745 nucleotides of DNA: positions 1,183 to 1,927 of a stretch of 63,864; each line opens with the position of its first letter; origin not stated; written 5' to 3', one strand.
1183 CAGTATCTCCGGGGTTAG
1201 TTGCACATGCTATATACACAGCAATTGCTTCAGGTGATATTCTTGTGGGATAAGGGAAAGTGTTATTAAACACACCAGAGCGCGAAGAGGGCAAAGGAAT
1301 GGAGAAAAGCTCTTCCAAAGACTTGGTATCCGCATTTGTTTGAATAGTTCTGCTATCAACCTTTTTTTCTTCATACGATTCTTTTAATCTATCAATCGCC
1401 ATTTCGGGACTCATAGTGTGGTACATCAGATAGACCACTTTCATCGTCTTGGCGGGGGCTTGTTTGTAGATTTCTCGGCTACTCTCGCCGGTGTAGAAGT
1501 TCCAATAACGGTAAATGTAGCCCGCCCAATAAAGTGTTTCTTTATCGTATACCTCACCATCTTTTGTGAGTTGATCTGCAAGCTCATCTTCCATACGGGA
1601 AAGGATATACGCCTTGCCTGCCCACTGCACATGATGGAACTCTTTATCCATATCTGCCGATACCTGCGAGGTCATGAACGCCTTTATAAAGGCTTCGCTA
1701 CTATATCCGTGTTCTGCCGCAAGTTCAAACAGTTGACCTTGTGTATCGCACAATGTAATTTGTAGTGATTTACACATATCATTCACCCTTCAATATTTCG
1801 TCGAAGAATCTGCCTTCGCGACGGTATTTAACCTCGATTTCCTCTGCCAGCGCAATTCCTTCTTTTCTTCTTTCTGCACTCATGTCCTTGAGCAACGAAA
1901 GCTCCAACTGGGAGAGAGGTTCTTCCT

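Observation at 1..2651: Coupled XRE-HTH-DUF3990 and DUF3791-like::DNA methyltransferase pair at the end of an integrated element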

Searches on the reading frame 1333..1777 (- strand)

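Call 6: search_protein_families(library=pfam, proteins=[window:1378-1777:-], max_evalue=1)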
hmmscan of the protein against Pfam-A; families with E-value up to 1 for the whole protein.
window:1378-1777:- (133 aa): 1 family
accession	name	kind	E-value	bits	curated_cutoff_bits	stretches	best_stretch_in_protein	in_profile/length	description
PF12668.12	DUF3791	-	0.023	15.1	25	0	116-132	38-54/60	Protein of unknown function (DUF3791)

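Call 26: find_homologous_proteins(query=window:1333-1777:-, max_evalue=0.001)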
Query window:1333-1777:- (148 aa): 1448 proteins with E <= 0.001 among 1456 candidates; the best 120 are listed.
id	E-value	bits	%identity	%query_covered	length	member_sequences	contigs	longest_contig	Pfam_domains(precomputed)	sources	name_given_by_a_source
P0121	1.0e-87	309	99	94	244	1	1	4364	-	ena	-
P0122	3.1e-86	304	97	94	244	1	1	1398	-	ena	-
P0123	2.3e-85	302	96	94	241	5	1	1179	-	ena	-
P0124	4.3e-85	301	96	94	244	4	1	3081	-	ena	-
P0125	8.2e-85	300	96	94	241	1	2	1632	-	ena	-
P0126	8.5e-85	300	95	95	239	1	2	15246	-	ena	-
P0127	9.3e-85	300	96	94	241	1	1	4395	-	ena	-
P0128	1.0e-84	299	96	94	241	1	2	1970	-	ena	-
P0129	1.2e-84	299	96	94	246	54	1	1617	-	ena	-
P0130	1.4e-84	299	95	94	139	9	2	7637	-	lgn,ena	-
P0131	1.6e-84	299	96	94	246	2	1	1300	-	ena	-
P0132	3.6e-84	298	95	94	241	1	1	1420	-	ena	-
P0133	5.7e-84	297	95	94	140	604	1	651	-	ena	-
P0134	7.3e-84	297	94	94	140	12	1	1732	-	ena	-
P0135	7.6e-84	297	94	95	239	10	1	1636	-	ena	-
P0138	3.0e-83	295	93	94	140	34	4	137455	-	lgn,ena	-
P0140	1.6e-82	292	93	94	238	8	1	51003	-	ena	-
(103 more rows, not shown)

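Call 29: find_encoding_contigs(protein=P0138, flank=7000, max_places=6)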
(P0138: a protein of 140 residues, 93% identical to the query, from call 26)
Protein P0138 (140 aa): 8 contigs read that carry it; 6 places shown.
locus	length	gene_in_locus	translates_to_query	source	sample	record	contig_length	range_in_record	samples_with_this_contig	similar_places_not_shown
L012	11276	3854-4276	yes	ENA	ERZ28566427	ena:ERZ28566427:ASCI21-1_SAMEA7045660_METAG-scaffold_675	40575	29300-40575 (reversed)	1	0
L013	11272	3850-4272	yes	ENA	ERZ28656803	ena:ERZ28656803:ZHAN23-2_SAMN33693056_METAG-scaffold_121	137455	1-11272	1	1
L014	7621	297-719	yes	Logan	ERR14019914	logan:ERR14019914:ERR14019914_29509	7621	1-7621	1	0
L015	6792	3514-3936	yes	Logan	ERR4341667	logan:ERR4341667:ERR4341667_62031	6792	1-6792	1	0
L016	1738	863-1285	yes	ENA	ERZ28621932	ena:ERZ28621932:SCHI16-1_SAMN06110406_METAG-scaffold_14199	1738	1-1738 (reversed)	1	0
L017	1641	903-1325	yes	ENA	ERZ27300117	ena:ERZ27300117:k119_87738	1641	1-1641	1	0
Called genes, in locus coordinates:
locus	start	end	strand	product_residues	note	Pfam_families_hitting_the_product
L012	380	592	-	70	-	-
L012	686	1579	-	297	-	PF00892:EamA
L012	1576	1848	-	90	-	PF02583:Trns_repr_metal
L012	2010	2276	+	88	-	PF12728:HTH_17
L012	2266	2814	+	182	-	PF12728:HTH_17 (weak)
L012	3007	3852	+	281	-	PF01381:HTH_3, PF12844:HTH_19, PF13151:DUF3990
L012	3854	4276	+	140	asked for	-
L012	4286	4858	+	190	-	-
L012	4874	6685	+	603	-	PF03235:GmrSD_N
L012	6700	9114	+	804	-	PF03747:ADP_ribosyl_GH, PF12161:HsdM_N, PF02384:N6_Mtase, PF01170:UPF0020 (faint), PF07669:Eco57I (faint)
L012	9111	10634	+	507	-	PF12161:HsdM_N, PF02384:N6_Mtase, PF07669:Eco57I (weak)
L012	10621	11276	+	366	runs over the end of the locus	PF01420:Methylase_S (weak)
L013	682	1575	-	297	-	PF00892:EamA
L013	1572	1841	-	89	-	PF02583:Trns_repr_metal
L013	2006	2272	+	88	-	PF12728:HTH_17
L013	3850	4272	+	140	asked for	-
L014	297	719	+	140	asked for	-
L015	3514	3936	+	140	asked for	-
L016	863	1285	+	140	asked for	-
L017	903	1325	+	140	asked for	-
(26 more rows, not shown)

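Call 30: find_encoding_contigs(protein=P0140, flank=7000, max_places=4)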
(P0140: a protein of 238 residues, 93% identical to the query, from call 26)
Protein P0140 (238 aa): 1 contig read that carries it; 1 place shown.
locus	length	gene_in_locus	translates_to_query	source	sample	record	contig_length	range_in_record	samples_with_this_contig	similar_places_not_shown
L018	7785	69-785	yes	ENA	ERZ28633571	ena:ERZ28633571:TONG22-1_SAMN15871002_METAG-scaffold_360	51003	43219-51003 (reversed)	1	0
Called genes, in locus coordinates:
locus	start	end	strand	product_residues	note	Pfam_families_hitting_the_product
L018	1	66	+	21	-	?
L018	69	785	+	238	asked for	-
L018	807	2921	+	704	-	PF03235:GmrSD_N, PF07510:GmrSD_C, PF14267:DUF4357 (weak)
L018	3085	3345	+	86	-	-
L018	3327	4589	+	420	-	PF13020:NOV_C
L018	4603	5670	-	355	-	PF02086:MethyltransfD12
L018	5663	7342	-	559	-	PF02384:N6_Mtase, PF07669:Eco57I, PF12950:TaqI_C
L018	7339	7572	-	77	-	-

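Call 39: search_protein_representatives(protein=window:1357-1777:-)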
Query: 140 residues. Proteins with E-value up to 0.001 (for the whole library): 822; up to 1e-10: 325; up to 1e-30: 18. The best 150 are listed.
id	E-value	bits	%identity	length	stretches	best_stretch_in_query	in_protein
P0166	1.1e-78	277.9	89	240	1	1-138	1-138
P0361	1.2e-43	164.5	54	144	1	2-138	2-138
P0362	2.5e-43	163.5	71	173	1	35-139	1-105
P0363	2.2e-37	144.2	91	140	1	67-136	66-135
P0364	1.5e-36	141.5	53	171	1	22-138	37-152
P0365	2.0e-36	141.2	48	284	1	4-138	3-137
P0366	4.9e-36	139.9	51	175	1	6-136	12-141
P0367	5.9e-36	139.6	47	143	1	3-138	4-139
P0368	9.2e-36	139.0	47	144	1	4-139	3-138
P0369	6.4e-35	136.3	52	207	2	70-133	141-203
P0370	8.6e-35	135.9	82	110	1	1-79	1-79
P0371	2.5e-34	134.4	50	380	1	5-134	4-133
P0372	3.3e-33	130.7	69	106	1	54-139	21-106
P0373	1.2e-32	128.9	52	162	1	5-116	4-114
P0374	1.2e-32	128.9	43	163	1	4-137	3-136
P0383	8.7e-29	116.4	48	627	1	6-134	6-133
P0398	1.2e-25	106.3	41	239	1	6-139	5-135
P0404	8.1e-25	103.6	42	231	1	5-132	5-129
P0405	1.3e-24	102.9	40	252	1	7-139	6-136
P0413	9.0e-24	100.2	42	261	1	8-138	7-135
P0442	5.5e-21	91.2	42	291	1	20-132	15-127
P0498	1.2e-16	77.2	36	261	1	8-131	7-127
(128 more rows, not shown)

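Call 41: search_protein_families(library=pfam, proteins=[P0383, P0371, P0365, P0442, P0413, P0405, P0498, P0398, P0404, P0121], max_evalue=0.01)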
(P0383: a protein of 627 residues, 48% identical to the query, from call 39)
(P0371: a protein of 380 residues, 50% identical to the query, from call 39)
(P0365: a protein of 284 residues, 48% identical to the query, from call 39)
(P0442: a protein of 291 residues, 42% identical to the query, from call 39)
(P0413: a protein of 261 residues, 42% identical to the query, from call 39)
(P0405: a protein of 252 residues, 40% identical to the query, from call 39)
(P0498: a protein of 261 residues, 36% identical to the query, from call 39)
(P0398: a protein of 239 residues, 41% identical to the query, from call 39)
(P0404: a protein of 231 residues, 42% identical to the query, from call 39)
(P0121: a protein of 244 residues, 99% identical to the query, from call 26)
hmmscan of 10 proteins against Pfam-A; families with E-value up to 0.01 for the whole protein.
P0383 (627 aa): 0 families

P0371 (380 aa): 1 family
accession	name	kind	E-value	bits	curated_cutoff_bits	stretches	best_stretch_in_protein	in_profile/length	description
PF17279.8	DUF5344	-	0.0079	17.1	27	0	157-214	15-72/87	Family of unknown function (DUF5344)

P0365 (284 aa): 3 families
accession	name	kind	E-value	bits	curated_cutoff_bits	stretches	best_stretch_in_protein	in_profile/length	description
PF13508.13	Acetyltransf_7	-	1.6e-05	25.6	27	1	176-262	12-83/84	Acetyltransferase (GNAT) domain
PF13673.13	Acetyltransf_10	-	0.00013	22.4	23.6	1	179-228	43-89/128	Acetyltransferase (GNAT) domain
PF00583.31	Acetyltransf_1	-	0.00023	21.9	20.7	1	175-222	41-91/116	Acetyltransferase (GNAT) family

P0442 (291 aa): 0 families

P0413 (261 aa): 0 families

P0405 (252 aa): 0 families

P0498 (261 aa): 0 families

P0398 (239 aa): 0 families

P0404 (231 aa): 0 families

P0121 (244 aa): 0 families

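Call 42: search_protein_families(library=pfam, alignment_id=A2, max_evalue=0.1)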
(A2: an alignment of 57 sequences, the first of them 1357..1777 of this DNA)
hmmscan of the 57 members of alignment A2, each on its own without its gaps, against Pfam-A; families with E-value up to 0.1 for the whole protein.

A. member 1, window:1357-1777:- (140 aa): 1 family
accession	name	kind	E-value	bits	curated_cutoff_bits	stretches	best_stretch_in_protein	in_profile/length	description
PF12668.12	DUF3791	-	0.018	15.4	25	0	116-136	38-58/60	Protein of unknown function (DUF3791)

B. families by the number of members that match (of 57 scanned): 10 families
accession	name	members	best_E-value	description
PF12668.12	DUF3791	11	4.3e-05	Protein of unknown function (DUF3791)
PF21626.2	TetR-C_39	1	0.015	Tetracyclin repressor, C-terminal domain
PF14308.11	DnaJ-X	1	0.024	X-domain of DnaJ-containing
PF03051.21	Peptidase_C1_2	1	0.025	Peptidase C1-like family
PF16217.10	M64_N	1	0.042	Peptidase M64 N-terminus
PF25517.1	DSRM_RDM1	1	0.054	RDM1 DSRM domain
PF20815.3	GIY_YIG_2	1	0.067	GIY-YIG catalytic domain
PF22410.1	DnaG_helical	1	0.077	DNA primase DnaG, helical domain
PF08762.16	CRPV_capsid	1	0.078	CRPV capsid protein like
PF01316.27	Arg_repressor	1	0.081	Arginine repressor, DNA binding domain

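Call 43: search_solved_structures(query=A2, max_evalue=1)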
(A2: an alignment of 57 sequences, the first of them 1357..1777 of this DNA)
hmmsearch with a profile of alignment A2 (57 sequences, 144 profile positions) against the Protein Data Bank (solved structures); distinct sequences matched with E-value up to 1: 0.

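Call 55: predict_structure(alignment_id=A2)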
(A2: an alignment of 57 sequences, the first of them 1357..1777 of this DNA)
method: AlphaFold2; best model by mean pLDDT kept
length: 140 residues; sequences in the alignment: 57
mean_pLDDT: 97.1   pTM: 0.91
mean pLDDT of the five models: 97.1, 97.0, 97.0, 96.7, 96.5
residues with pLDDT >= 90: 137; 70-90: 2; 50-70: 1; < 50: 0
segments of 3 or more residues with pLDDT < 50: none
pLDDT, mean of each block of 10 residues (from residue 1): 90 98 98 98 97 97 96 98 99 98 98 98 98 96
secondary structure, 60 per line:
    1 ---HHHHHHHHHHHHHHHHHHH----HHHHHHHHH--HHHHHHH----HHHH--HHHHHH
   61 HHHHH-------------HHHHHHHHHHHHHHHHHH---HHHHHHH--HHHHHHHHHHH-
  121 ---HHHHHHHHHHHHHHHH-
elements in order: H4-22 H27-35 H38-44 H49-52 H55-65 H79-96 H100-106 H109-119 H124-139

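Call 59: fold_search(model_id=the predicted structure, library=pdb)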
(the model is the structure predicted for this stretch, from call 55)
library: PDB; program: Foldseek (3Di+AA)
matches with E <= 10: 48; with E <= 0.001: 0
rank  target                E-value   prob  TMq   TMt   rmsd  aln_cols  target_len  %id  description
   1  5xx9_B                2.6e+00  0.04  0.19  0.17  16.0       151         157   10  Crystal structure of Bacterioferritin (released 2018-07-11)
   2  1gwc_C                3.4e+00  0.05  0.21  0.16  12.2       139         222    7  The structure of a tau class glutathione S-transferase from wheat, active in herbicide detoxification (released 2002-06-06)
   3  8pur_A                3.4e+00  0.01  0.13  0.13  15.3       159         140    8  DexyHemoglobin structure from serial synchrotron crystallography with fixed target (released 2023-10-18)
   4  1wwm_B                3.6e+00  0.04  0.20  0.19  13.5       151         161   12  Crystal Structure of Conserved Hypothetical Protein TT2028 from an Extremely Thermophilic Bacterium Thermus thermophil (released 2005-07-07)
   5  6weo_5                3.6e+00  0.03  0.19  0.18  13.3       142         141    8  IL-22 Signaling Complex with IL-22R1 and IL-10Rbeta (released 2021-04-28)
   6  3bqz_B                4.4e+00  0.04  0.20  0.17  14.4       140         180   13  Crystal Structure of the Complex of Malachite Green Bound to QacR(E90Q), a Mutant of a Multidrug Binding Transcription (released 2008-12-23)
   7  4glt_B                4.4e+00  0.04  0.23  0.19  11.5       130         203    8  Crystal structure of glutathione s-transferase MFLA_2116 (target EFI-507160) from methylobacillus flagellatus kt with  (released 2012-08-29)
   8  1f1m_A                4.4e+00  0.03  0.20  0.19  17.2       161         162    9  CRYSTAL STRUCTURE OF OUTER SURFACE PROTEIN C (OSPC) (released 2001-04-04)
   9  3dlq_I                4.6e+00  0.03  0.19  0.19  15.2       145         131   10  Crystal structure of the IL-22/IL-22R1 complex (released 2008-08-19)
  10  7r59                  4.6e+00  0.03  0.19  0.10  12.8       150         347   10  PARP2 catalytic domain in complex with OUL245 (released 2023-01-25)
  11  5d8x_A                4.9e+00  0.02  0.17  0.16  16.0       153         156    9  1.50A resolution structure of BfrB (L68A E81A) from Pseudomonas aeruginosa (released 2015-09-23)
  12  3br2_D                5.2e+00  0.03  0.21  0.17  14.7       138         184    7  Crystal Structure of the Complex of Dequalinium Bound to QacR(E120Q), a Mutant of a Multidrug Binding Transcriptional  (released 2008-12-23)
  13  3bkn_A                5.2e+00  0.02  0.16  0.15  15.8       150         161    9  The structure of Mycobacterial bacterioferritin (released 2008-01-22)
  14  5hyh                  5.2e+00  0.02  0.16  0.10  16.8       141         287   15  CmlI (chemically reduced state), arylamine oxygenase of chloramphenicol biosynthetic pathway (released 2016-06-08)
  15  5ik2_K                5.7e+00  0.06  0.26  0.11   9.1       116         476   10  Caldalaklibacillus thermarum F1-ATPase (epsilon mutant) (released 2016-09-21)
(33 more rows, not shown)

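Call 62: search_protein_families(library=padloc, proteins=[L012:4286-4855:+, L012:6700-9111:+, L012:2266-2811:+], max_evalue=0.001)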
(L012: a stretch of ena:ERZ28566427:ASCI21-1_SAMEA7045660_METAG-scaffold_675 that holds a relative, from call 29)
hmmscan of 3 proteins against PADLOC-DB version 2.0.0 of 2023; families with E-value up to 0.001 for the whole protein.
L012:4286-4855:+ (190 aa): 0 families

L012:6700-9111:+ (804 aa): 46 families (the best 25 are shown)
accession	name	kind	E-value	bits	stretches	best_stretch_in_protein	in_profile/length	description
PDLC03038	MTase_I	-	6.3e-116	386.3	1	314-767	5-456/896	Type I methyltransferase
PDLC03039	MTase_I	-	9.4e-116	385.6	1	320-762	9-449/708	Type I methyltransferase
PDLC03031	MTase_I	-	4.5e-103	344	1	316-775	6-497/834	Type I methyltransferase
PDLC03027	MTase_I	-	1.2e-90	303.1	1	318-765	8-440/810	Type I methyltransferase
PDLC03022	MTase_I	-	9.7e-83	276.9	1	316-766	4-478/857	Type I methyltransferase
PDLC03028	MTase_I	-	3.3e-74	248.7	1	320-766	731-1194/1236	Type I methyltransferase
PDLC03032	MTase_I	-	1.8e-66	222.9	1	318-764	8-441/1001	Type I methyltransferase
PDLC03019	MTase_I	-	1.2e-65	220.4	1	320-762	10-458/932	Type I methyltransferase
PDLC03035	MTase_I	-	1.8e-57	193.3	1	397-720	99-417/653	Type I methyltransferase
PDLC03029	MTase_I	-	3.6e-57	192.2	1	320-749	11-465/661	Type I methyltransferase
PDLC03021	MTase_I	-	2.6e-56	189.5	1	337-794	24-486/491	Type I methyltransferase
PDLC03026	MTase_I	-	5.4e-56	188.7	1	317-735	5-401/487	Type I methyltransferase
PDLC03240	MTase_II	-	1.1e-48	164.3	1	320-762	10-466/511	Type II methyltransferase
PDLC04134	mad2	-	7.6e-48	161.5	1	303-734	135-487/492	mads_2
PDLC03025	MTase_I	-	3.5e-37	126.3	1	406-677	89-356/569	Type I methyltransferase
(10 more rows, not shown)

L012:2266-2811:+ (182 aa): 1 family
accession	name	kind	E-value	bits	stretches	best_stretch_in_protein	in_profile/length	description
PDLC04133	mad1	-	6.4e-06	24.4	0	9-49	4-43/60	mads_1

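Call 83: search_protein_families(library=phrogs, proteins=[window:1357-1777:-, L012:4286-4855:+], max_evalue=0.01)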
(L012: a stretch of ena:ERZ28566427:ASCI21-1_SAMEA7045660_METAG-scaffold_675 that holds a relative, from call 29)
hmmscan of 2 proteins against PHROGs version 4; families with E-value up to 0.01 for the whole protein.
window:1357-1777:- (140 aa): 0 families

L012:4286-4855:+ (190 aa): 0 families

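Call 85: fold_search(model_id=the predicted structure, library=viral)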
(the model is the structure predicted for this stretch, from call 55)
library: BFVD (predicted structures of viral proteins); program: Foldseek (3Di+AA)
matches with E <= 10: 62; with E <= 0.001: 0
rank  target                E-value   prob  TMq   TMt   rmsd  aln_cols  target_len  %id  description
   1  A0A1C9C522            2.8e+00  0.08  0.26  0.28  11.6       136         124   12  Uncharacterized protein [Heterosigma akashiwo virus 01]
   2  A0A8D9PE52            2.8e+00  0.06  0.27  0.22  12.4       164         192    8  Minor tail protein [Bacteriophage sp.]
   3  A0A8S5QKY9            3.0e+00  0.12  0.30  0.35  10.0       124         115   12  Minor tail protein [Siphoviridae sp. cteoh1]
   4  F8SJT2                3.1e+00  0.06  0.27  0.25  11.1       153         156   10  Uncharacterized protein 050 [Pseudomonas phage PhiPA3]
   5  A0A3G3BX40            3.1e+00  0.04  0.20  0.19  16.2       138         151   12  (no name in the UniProt tables at hand)
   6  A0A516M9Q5            3.5e+00  0.06  0.24  0.24  12.0       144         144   10  (no name in the UniProt tables at hand)
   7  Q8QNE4                3.7e+00  0.02  0.20  0.09  18.2       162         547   13  EsV-1-135 [Ectocarpus siliculosus virus 1 (isolate New Zealand/Kaikoura/1988)]
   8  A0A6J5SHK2            3.9e+00  0.02  0.18  0.17  12.8       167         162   11  Uncharacterized protein [uncultured Caudovirales phage]
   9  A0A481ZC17            4.5e+00  0.04  0.21  0.23  12.7       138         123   14  Uncharacterized protein [Pithovirus LCPAC403]
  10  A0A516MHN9            4.5e+00  0.04  0.25  0.12  18.1       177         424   10  (no name in the UniProt tables at hand)
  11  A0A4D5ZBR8            4.5e+00  0.03  0.20  0.16  16.4       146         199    8  (no name in the UniProt tables at hand)
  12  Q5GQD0                4.5e+00  0.02  0.19  0.05  13.6       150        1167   15  NAD(+)--protein-arginine ADP-ribosyltransferase [Synechococcus phage S-PM2]
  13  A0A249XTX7            4.8e+00  0.08  0.25  0.31  10.4       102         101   16  Uncharacterized protein [Mycobacterium phage Kimona]
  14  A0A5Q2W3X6            5.0e+00  0.03  0.22  0.18  14.2       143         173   14  (no name in the UniProt tables at hand)
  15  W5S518                5.0e+00  0.02  0.18  0.11  12.5       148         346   14  F-box domain-containing protein [Pithovirus sibericum]
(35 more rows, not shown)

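Call 107: search_protein_families(library=pfam, proteins=[L012:4286-4855:+], max_evalue=0.01)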
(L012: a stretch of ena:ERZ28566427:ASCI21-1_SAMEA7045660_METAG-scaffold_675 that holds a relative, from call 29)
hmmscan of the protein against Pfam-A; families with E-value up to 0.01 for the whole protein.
L012:4286-4855:+ (190 aa): 0 families

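Call 109: search_protein_families(library=pfam, proteins=[L012:6700-9111:+, L012:4874-6682:+, P0383], max_evalue=0.001)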
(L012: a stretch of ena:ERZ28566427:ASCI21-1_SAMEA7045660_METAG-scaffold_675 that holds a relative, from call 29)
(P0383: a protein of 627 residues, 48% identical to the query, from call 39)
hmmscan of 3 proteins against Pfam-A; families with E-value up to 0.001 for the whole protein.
L012:6700-9111:+ (804 aa): 6 families
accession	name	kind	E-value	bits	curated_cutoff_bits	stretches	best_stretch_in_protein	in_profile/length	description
PF02384.22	N6_Mtase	-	6.3e-95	318.5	20.4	1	459-764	2-305/311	N-6 DNA Methylase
PF03747.19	ADP_ribosyl_GH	-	3.3e-32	112.7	26.2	1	1-233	3-281/287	ADP-ribosylglycohydrolase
PF12161.14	HsdM_N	-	7.4e-20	72.4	24.5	1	320-447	3-134/135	HsdM N-terminal domain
PF07669.17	Eco57I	-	3.8e-06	27.5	25.3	1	535-674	3-166/171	Eco57I restriction-modification methylase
PF01170.24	UPF0020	-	7.7e-06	26.2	22.3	1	495-594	20-134/197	RMKL-like, methyltransferase domain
PF13847.12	Methyltransf_31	-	0.00052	20.2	27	0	502-589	2-82/145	Methyltransferase domain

L012:4874-6682:+ (603 aa): 1 family
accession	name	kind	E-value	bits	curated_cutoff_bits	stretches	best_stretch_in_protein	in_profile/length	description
PF03235.19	GmrSD_N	-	7.8e-35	121.2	33.2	1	20-221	8-197/199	GmrSD restriction endonuclease, N-terminal domain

P0383 (627 aa): 0 families
